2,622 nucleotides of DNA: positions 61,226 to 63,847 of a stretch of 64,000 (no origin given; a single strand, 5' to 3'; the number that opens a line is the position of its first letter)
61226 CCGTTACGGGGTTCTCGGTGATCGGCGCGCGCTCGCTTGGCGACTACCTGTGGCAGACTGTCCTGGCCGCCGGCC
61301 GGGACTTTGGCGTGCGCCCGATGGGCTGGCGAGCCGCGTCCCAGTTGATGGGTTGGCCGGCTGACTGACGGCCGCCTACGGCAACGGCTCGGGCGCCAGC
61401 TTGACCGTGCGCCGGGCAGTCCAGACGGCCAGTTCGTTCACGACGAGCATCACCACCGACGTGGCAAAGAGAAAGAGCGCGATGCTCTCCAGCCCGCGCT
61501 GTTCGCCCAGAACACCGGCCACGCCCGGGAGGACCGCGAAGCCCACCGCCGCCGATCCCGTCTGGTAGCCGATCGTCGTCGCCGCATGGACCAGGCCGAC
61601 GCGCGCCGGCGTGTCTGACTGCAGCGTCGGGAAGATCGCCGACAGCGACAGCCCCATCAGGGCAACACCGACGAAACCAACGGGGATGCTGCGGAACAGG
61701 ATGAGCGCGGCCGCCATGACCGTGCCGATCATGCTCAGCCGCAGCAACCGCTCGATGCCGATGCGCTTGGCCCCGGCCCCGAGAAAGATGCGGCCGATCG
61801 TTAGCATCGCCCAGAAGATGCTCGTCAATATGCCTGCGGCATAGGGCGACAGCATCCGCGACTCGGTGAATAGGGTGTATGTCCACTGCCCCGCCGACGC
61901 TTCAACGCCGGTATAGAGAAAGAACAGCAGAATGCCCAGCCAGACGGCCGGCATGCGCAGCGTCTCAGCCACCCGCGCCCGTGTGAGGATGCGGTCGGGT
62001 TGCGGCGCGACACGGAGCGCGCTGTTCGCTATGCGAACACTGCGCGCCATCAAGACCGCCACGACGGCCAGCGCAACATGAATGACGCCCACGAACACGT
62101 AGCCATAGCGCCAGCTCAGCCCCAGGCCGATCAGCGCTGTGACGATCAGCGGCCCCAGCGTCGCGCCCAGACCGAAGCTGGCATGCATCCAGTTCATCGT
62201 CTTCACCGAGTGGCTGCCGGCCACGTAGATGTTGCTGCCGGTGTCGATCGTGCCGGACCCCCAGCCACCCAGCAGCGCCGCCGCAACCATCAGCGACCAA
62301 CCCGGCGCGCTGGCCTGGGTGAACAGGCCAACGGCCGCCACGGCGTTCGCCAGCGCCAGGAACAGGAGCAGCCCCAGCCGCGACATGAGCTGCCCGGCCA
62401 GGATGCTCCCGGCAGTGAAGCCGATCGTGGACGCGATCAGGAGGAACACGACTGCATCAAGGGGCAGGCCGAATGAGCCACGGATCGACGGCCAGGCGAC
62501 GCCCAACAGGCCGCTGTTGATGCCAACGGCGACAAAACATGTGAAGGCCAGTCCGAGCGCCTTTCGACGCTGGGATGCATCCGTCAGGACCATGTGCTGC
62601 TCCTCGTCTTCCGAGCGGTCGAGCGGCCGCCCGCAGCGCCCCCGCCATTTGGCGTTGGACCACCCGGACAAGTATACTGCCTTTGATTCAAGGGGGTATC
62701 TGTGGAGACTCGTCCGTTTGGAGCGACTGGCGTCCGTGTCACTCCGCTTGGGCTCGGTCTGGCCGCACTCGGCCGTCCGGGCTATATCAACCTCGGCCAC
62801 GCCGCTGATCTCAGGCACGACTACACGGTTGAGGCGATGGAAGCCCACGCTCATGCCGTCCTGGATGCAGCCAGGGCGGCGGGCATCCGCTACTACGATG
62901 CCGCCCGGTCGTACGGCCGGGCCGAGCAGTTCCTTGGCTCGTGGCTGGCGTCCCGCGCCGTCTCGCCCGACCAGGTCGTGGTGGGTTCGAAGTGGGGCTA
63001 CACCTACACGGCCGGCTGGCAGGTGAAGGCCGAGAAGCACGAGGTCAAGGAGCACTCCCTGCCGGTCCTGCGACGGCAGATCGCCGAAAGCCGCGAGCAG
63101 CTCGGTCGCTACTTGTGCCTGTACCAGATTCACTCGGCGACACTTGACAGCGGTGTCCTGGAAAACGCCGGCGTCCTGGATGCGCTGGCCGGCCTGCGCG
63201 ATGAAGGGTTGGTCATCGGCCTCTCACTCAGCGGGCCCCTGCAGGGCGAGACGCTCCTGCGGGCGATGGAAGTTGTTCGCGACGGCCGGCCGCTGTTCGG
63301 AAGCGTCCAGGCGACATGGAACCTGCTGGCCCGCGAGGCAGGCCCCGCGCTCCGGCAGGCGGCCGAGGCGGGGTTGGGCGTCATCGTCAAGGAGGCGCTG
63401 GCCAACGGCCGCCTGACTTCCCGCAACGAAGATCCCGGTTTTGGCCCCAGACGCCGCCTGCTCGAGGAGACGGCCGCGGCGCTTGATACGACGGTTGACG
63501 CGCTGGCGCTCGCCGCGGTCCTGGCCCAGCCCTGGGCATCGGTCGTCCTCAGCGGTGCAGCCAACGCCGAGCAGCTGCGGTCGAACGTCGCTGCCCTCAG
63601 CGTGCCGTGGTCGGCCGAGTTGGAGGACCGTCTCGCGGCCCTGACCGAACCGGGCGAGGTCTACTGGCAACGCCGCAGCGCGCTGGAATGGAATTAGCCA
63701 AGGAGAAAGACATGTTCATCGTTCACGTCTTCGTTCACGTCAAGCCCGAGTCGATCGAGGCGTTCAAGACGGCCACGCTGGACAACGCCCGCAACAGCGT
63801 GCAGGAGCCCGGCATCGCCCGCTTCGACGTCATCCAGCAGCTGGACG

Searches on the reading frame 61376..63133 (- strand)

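Call 21: search_protein_families(library=pfam, proteins=[window:61376-63133:-], max_evalue=0.0001)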
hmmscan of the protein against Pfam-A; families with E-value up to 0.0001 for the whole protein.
window:61376-63133:- (585 aa): 1 family
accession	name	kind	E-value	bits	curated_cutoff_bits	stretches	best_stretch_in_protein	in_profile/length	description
PF07690.21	MFS_1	-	1.6e-25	90.2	33.4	1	197-523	2-334/347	Major Facilitator Superfamily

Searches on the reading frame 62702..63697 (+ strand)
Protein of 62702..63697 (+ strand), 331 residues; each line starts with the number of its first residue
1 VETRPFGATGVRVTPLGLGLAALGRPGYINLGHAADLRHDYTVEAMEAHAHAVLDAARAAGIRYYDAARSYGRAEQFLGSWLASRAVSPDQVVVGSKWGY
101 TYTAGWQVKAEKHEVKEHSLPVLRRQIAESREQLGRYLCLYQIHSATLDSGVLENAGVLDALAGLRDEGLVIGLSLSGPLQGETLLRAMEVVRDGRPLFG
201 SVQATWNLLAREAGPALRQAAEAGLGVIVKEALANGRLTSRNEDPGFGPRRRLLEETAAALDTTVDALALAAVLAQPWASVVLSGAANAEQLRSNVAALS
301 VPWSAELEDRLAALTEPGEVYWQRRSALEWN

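Call 21: search_protein_families(library=pfam, proteins=[window:62702-63697:+], max_evalue=0.0001)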
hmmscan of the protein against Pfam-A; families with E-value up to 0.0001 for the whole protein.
window:62702-63697:+ (331 aa): 1 family
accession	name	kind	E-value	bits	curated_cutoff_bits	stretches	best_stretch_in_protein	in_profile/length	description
PF00248.27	Aldo_ket_red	-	8.1e-30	104.3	24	1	45-311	16-286/291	Aldo/keto reductase family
